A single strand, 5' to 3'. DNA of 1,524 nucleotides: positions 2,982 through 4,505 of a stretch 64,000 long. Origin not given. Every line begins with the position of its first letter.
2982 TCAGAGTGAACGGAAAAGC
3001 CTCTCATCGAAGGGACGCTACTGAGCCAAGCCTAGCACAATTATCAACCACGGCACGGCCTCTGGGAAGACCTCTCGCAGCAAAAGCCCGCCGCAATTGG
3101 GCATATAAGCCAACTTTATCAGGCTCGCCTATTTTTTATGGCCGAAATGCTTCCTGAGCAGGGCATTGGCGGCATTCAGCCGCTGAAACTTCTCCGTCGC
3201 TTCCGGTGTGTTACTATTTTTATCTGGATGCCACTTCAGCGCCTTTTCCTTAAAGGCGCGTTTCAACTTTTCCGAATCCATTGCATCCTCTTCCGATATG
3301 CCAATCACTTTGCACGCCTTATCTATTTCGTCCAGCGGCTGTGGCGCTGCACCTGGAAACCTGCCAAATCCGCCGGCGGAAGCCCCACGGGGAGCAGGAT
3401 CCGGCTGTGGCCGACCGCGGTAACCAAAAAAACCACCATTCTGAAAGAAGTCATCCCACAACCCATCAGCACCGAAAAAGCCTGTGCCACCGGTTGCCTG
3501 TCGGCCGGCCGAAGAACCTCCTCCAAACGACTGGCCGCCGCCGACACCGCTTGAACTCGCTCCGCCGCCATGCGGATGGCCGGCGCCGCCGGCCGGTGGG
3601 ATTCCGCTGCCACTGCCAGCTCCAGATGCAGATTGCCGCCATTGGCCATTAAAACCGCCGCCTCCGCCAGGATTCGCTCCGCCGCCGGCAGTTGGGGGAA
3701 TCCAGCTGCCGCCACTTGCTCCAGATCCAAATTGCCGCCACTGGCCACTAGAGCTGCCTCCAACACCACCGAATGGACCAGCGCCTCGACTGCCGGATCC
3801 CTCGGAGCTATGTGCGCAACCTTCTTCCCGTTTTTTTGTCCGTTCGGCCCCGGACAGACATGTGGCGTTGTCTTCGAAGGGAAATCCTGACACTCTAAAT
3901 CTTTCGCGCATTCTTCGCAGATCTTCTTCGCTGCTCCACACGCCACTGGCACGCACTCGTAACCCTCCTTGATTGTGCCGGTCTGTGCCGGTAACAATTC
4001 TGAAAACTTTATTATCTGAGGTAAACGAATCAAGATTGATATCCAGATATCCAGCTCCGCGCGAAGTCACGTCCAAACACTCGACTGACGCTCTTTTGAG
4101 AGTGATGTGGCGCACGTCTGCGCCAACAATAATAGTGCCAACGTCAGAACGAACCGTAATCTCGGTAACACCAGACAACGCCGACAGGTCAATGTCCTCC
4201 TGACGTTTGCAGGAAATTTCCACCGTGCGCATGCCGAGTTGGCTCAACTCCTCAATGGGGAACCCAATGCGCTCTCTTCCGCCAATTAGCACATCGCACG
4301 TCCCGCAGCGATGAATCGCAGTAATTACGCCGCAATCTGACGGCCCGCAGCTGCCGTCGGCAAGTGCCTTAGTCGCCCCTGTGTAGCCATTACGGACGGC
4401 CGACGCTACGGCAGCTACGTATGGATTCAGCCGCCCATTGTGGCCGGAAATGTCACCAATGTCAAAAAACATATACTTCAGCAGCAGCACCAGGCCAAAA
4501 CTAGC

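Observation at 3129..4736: Membrane-anchored protein with beta-repeat core, Gly/Trp/Gln repeats and a C-terminal J-domain (inverted DnaJ order)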

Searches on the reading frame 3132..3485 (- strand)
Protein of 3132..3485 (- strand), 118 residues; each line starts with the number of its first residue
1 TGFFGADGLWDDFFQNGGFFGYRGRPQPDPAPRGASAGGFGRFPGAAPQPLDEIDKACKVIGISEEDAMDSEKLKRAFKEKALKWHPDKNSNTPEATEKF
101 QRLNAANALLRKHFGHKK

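Call 42: find_homologous_proteins(query=window:3132-3485:-, max_evalue=0.001)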
Query seq(118 aa) (118 aa): 1 proteins with E <= 0.001 among 13 candidates.
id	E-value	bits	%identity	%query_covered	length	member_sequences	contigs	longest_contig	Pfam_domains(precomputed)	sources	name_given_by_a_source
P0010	7.8e-4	38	44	42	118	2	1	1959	PF00226.37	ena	-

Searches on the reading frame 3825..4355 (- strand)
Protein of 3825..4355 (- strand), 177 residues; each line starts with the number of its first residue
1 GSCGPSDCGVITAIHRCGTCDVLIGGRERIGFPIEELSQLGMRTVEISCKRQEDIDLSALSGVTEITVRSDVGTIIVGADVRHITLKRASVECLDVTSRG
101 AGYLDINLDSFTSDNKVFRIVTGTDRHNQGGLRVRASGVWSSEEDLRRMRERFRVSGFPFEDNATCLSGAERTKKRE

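Call 43: predict_structure(alignment_id=A2)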
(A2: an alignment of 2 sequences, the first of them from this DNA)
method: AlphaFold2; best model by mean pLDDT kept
length: 177 residues; sequences in the alignment: 2
mean_pLDDT: 74.6   pTM: 0.70
mean pLDDT of the five models: 74.6, 73.5, 72.2, 72.2, 71.5
residues with pLDDT >= 90: 0; 70-90: 136; 50-70: 25; < 50: 16
segments of 3 or more residues with pLDDT < 50: 1-4, 125-128, 170-177
pLDDT, mean of each block of 10 residues (from residue 1): 58 84 82 81 83 82 85 84 84 77 73 67 56 72 79 74 68 46
secondary structure, 60 per line:
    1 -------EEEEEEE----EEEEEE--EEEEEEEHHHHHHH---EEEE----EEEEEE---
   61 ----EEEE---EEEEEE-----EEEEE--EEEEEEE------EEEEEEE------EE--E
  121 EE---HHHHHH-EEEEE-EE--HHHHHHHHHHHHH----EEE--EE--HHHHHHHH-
elements in order: E8-14 E19-24 E27-33 H34-40 E44-47 E52-57 E65-68 E72-77 E83-87 E90-96 E103-109 E120-122 H126-131 E133-137 H143-155 E160-162 H169-176
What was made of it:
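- On Leucine-rich repeat (LRR) proteins: The model rests on a two-sequence alignment (pLDDT 74.6, call 43)
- Checked: (2) Beta repeats: AlphaFold of aa 128-304 (pLDDT 74.6, pTM 0.70, call 43) gives about four ~20-aa units of two short strands each (aa 168-253), preceded by a three-strand meander and followed by an alpha/beta cap.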

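Call 47: fold_search(model_id=the predicted structure, library=pdb)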
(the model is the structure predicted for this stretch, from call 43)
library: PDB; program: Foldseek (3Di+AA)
matches with E <= 10: 184; with E <= 0.001: 0
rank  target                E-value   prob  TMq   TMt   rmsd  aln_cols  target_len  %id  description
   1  3oja_A                8.5e-02  0.87  0.39  0.17   8.0       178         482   12  Crystal structure of LRIM1/APL1C complex (released 2010-09-22)
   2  3o53_A                1.6e-01  0.77  0.39  0.24   8.2       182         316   14  Crystal Structure of LRIM1 leucine-rich repeat domain (released 2010-09-22)
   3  5kre                  1.1e+00  0.20  0.18  0.15   9.8       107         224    8  Covalent inhibitor of LYPLAL1 (released 2016-07-20)
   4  3u0v                  1.3e+00  0.12  0.26  0.22   9.5       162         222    9  Crystal Structure Analysis of human LYPLAL1 (released 2011-11-16)
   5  3dnm_D                1.4e+00  0.12  0.20  0.14   8.9       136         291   12  Crystal Structure Hormone-Sensitive Lipase from a Metagenome Library (released 2009-01-13)
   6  5ahw_A                1.4e+00  0.33  0.17  0.22   5.1        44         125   11  Crystal structure of universal stress protein MSMEG_3811 in complex with cAMP (released 2015-04-01)
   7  7qw4_M                1.4e+00  0.18  0.21  0.21   7.3        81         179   14  Pden_5119 protein (released 2023-02-08)
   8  8qq1_F                1.6e+00  0.05  0.20  0.17  15.3       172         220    8  SpNOX dehydrogenase domain, mutant F397W in complex with Flavin adenine dinucleotide (FAD) (released 2024-05-08)
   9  5gms_A                1.8e+00  0.08  0.19  0.13   9.4       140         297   11  Crystal structure of the mutant S202W/I203F of the esterase E40 (released 2017-07-19)
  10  2ajl_I                1.8e+00  0.07  0.24  0.08  12.4       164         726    8  X-ray Structure of Novel Biaryl-Based Dipeptidyl peptidase IV inhibitor (released 2005-11-08)
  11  6dqi_A                1.9e+00  0.21  0.24  0.25   6.1        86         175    8  Crystal structure of SsuE FMN reductase Y118A mutant in apo form. (released 2019-01-09)
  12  1fla                  2.0e+00  0.15  0.22  0.27   7.9        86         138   12  CLOSTRIDIUM BEIJERINCKII FLAVODOXIN MUTANT: G57D REDUCED (released 1997-03-12)
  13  7at0_B                2.1e+00  0.09  0.21  0.14   9.4       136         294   10  Structure of the Hormone-Sensitive Lipase like EstD11 (released 2021-03-03)
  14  4p4g_A                2.1e+00  0.02  0.15  0.11  13.9       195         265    7  Crystal Structure of Mycobacterium tuberculosis Shikimate Dehydrogenase (released 2015-03-18)
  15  6dqi_B                2.2e+00  0.21  0.24  0.25   6.0        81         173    9  Crystal structure of SsuE FMN reductase Y118A mutant in apo form. (released 2019-01-09)
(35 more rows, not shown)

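Call 60: search_solved_structures(query=A2, max_evalue=10, show_alignments=3)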
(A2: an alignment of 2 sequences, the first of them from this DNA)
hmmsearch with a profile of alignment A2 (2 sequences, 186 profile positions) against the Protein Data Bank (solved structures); distinct sequences matched with E-value up to 10: 2.
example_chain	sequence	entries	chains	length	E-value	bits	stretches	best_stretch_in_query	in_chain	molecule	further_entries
7rug_A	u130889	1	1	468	0.84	12.8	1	14-76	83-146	Serine incorporator 3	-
7ru6_A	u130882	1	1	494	0.89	12.7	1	14-76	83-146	Serine incorporator 3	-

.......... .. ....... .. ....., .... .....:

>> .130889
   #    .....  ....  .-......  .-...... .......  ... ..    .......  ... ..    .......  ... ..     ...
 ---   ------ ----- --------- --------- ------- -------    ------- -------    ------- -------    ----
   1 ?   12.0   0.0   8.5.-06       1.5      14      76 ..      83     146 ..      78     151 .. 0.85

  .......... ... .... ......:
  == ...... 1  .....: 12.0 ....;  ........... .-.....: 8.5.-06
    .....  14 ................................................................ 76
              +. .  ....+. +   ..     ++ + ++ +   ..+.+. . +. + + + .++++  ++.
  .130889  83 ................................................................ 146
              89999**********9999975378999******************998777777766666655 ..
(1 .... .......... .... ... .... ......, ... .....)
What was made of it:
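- On Leucine-rich repeat (LRR) proteins: The PDB profile search returned only a chance hit, SERINC3 at E 0.84 (call 60)
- Tried and rejected: No LRR was hit (call 60).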
